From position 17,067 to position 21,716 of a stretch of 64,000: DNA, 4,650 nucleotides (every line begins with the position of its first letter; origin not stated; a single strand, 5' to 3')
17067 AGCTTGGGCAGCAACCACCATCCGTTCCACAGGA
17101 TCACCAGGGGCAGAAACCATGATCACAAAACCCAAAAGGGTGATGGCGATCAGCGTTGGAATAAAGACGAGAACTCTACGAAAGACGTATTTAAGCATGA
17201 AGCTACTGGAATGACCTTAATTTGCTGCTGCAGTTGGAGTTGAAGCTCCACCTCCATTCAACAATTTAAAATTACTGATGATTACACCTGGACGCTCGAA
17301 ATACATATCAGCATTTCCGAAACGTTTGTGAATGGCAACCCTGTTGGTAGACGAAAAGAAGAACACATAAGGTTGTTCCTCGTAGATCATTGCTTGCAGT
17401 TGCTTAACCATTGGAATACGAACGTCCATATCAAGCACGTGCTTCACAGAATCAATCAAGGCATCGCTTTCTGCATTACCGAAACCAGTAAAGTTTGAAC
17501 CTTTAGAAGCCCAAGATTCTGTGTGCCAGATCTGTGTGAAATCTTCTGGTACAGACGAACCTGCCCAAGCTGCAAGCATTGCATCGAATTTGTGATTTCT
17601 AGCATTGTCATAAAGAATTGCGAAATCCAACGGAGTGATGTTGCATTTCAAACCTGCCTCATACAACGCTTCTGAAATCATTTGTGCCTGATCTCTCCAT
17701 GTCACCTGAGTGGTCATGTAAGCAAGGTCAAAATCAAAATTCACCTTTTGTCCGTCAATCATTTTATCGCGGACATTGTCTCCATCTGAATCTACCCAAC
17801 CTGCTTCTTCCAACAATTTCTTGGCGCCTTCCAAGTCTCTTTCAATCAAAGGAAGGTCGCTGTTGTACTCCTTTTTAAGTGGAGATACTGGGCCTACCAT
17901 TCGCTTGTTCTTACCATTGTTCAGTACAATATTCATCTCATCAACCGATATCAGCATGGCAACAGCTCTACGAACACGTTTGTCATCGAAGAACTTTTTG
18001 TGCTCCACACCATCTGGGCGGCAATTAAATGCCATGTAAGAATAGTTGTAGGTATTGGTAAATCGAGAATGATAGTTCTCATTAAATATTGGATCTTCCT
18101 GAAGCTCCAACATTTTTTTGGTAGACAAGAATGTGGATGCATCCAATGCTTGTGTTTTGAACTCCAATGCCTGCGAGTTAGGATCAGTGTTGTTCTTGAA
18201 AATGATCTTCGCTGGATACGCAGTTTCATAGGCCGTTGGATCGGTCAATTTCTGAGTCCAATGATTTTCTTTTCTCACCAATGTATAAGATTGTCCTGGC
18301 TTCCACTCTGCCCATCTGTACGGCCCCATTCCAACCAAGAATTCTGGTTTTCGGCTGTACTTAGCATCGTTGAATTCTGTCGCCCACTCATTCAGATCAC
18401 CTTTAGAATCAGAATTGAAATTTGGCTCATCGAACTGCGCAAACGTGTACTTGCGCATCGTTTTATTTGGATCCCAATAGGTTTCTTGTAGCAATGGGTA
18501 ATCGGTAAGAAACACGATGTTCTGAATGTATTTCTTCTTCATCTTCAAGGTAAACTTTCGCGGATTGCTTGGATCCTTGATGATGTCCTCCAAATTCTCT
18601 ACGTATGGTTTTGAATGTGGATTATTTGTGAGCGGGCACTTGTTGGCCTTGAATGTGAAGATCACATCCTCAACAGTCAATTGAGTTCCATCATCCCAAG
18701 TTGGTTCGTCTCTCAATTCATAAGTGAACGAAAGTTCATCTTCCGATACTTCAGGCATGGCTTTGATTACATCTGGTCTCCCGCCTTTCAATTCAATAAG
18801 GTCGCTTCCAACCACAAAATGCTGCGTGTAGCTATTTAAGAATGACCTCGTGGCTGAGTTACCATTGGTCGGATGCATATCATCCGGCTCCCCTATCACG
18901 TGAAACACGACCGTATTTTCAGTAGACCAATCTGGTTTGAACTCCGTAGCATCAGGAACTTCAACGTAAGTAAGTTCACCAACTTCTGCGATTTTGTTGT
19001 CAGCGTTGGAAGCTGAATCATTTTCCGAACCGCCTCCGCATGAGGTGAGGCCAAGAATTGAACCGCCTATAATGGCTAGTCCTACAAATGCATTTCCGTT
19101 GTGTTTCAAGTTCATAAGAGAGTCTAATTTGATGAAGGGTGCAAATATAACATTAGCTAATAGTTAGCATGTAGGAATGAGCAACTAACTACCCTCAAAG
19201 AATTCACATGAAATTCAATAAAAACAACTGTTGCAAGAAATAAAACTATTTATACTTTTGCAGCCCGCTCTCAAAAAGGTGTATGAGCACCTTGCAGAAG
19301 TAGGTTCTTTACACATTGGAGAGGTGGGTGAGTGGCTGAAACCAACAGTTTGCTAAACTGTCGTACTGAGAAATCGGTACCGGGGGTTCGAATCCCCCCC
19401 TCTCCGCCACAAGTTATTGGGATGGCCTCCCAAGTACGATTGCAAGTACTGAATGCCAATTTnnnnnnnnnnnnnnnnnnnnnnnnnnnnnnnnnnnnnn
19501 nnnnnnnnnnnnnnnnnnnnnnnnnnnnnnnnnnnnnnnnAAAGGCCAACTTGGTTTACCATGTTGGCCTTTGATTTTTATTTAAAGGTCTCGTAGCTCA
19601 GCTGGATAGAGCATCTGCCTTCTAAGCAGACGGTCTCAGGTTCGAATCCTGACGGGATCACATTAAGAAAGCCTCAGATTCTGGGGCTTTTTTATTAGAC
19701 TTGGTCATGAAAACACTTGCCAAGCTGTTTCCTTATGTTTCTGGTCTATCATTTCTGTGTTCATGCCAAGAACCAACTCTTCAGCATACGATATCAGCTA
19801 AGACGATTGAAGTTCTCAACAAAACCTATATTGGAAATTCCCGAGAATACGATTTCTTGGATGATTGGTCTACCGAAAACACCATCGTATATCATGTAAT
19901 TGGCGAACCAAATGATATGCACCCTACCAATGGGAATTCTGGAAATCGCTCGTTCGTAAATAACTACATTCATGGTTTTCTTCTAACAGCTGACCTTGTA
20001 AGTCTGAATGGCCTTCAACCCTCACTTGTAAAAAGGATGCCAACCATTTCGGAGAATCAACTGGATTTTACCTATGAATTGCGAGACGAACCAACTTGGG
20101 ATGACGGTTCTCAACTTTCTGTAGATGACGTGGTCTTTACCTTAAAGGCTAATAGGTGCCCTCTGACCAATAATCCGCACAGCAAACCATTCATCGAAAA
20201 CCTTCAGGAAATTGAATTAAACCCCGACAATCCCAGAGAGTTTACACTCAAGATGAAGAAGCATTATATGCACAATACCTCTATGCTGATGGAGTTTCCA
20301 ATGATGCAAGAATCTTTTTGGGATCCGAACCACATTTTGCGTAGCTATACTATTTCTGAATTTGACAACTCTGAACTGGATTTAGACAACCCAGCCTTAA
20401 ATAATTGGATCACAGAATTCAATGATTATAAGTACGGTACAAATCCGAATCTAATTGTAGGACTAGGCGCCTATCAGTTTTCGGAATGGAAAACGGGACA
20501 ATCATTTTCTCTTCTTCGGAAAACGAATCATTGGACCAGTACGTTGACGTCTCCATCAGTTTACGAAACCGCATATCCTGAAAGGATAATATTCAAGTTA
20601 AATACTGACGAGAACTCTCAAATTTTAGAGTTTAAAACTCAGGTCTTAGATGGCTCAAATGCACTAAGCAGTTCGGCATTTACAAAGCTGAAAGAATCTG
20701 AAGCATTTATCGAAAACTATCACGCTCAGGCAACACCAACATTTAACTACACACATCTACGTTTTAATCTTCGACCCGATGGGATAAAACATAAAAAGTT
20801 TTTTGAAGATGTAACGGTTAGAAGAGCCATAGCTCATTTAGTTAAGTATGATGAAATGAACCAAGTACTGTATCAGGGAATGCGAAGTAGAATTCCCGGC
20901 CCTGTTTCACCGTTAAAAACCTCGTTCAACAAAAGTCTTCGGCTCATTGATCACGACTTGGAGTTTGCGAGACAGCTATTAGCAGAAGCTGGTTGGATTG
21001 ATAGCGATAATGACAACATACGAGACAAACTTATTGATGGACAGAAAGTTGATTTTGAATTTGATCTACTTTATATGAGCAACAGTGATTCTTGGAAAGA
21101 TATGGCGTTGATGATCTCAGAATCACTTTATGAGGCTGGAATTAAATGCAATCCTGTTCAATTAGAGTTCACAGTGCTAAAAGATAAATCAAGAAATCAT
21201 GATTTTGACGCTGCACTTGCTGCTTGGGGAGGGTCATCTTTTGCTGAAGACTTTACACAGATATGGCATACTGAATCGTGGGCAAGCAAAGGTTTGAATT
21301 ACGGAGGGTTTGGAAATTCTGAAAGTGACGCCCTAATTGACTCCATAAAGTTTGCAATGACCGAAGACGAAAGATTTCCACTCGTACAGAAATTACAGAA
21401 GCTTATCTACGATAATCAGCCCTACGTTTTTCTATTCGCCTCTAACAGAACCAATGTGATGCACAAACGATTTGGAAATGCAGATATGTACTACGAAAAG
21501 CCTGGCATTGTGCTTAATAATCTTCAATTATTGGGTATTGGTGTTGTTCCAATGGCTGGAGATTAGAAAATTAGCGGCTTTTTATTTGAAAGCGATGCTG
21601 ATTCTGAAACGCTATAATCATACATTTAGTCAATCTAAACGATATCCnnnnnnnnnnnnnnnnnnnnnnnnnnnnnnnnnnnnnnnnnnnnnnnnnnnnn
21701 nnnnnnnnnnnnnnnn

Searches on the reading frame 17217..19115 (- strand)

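Call 75: search_protein_families(library=pfam, proteins=[window:17217-19115:-], max_evalue=0.0001)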
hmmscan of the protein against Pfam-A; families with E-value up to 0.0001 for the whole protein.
window:17217-19115:- (632 aa): 1 family
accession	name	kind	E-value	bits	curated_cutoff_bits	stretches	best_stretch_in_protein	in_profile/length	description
PF00496.27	SBP_bac_5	-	7.4e-58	196.9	32.4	1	114-528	4-358/368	Bacterial extracellular solute-binding proteins, family 5 Middle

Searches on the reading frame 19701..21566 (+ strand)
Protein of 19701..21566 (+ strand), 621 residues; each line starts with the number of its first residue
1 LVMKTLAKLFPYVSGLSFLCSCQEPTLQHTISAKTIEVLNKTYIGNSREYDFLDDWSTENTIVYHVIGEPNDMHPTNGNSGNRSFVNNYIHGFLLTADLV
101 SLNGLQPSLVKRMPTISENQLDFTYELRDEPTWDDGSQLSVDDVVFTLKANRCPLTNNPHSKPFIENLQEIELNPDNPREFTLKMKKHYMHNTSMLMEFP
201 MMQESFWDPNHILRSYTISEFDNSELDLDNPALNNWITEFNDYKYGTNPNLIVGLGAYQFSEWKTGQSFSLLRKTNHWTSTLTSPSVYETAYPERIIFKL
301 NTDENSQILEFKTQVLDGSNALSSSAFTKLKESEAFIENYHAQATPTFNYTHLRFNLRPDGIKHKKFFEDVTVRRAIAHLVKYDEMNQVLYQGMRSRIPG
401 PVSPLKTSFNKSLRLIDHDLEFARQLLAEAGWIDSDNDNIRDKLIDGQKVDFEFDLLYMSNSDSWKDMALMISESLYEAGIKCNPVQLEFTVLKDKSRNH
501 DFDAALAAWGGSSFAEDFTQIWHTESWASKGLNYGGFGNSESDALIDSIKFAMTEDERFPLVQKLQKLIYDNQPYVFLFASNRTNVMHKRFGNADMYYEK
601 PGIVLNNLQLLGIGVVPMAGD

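Call 75: search_protein_families(library=pfam, proteins=[window:19701-21566:+], max_evalue=0.0001)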
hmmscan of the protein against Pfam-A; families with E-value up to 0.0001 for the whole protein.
window:19701-21566:+ (621 aa): 1 family
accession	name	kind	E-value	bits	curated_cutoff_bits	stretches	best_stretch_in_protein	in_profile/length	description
PF00496.27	SBP_bac_5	-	5.8e-58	197.2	32.4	1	105-517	2-354/368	Bacterial extracellular solute-binding proteins, family 5 Middle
